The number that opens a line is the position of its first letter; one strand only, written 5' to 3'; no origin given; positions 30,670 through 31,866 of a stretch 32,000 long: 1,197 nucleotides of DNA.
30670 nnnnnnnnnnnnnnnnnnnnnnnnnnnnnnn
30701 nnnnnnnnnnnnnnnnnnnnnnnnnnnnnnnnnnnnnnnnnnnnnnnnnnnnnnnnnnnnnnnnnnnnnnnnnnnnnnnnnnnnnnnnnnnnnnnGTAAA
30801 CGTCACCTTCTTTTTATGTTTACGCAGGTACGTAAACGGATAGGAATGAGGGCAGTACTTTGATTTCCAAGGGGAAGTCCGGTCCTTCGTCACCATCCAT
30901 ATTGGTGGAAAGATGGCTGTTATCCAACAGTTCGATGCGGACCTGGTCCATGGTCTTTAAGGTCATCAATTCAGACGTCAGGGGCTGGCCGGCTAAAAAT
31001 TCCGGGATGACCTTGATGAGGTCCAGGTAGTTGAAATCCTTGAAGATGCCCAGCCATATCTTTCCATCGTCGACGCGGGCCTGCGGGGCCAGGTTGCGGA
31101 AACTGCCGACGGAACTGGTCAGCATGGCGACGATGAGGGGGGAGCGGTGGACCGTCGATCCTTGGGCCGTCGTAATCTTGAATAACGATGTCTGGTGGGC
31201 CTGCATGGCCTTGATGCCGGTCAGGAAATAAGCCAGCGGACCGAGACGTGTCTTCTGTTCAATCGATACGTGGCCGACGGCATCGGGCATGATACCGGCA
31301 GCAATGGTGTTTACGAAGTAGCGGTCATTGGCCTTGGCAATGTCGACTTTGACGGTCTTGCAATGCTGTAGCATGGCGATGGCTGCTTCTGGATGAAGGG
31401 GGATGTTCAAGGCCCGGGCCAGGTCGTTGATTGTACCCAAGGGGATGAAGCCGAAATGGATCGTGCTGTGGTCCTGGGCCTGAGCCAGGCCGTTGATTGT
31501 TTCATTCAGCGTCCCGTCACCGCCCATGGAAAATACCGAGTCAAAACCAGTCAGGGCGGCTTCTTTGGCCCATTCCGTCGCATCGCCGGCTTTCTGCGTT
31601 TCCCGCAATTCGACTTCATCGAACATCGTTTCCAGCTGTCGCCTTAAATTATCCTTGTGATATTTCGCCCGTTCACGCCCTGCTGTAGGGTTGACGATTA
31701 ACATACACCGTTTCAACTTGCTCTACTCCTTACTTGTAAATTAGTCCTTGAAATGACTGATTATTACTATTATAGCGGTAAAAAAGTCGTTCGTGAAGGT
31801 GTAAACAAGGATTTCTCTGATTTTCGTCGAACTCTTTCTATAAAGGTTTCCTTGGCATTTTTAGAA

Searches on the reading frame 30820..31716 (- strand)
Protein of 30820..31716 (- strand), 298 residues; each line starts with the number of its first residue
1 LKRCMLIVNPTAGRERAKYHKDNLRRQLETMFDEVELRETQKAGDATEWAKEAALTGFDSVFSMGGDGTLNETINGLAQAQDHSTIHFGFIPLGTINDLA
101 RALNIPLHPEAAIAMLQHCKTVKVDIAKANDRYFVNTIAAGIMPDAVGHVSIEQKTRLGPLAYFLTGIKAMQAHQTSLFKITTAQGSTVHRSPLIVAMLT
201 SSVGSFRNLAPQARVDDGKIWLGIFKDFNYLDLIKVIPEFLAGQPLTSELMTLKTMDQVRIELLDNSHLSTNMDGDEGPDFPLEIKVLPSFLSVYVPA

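Call 60: search_protein_families(library=pfam, proteins=[window:30820-31716:-], max_evalue=0.00001)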
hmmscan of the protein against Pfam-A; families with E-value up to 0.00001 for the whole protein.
window:30820-31716:- (298 aa): 2 families
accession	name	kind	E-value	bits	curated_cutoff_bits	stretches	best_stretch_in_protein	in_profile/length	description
PF00781.29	DAGK_cat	-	1.2e-31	109.4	23.6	1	4-128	2-124/125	Diacylglycerol kinase catalytic domain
PF19279.4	YegS_C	-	2.2e-16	60.5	27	1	149-295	12-157/158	YegS C-terminal NAD kinase beta sandwich-like domain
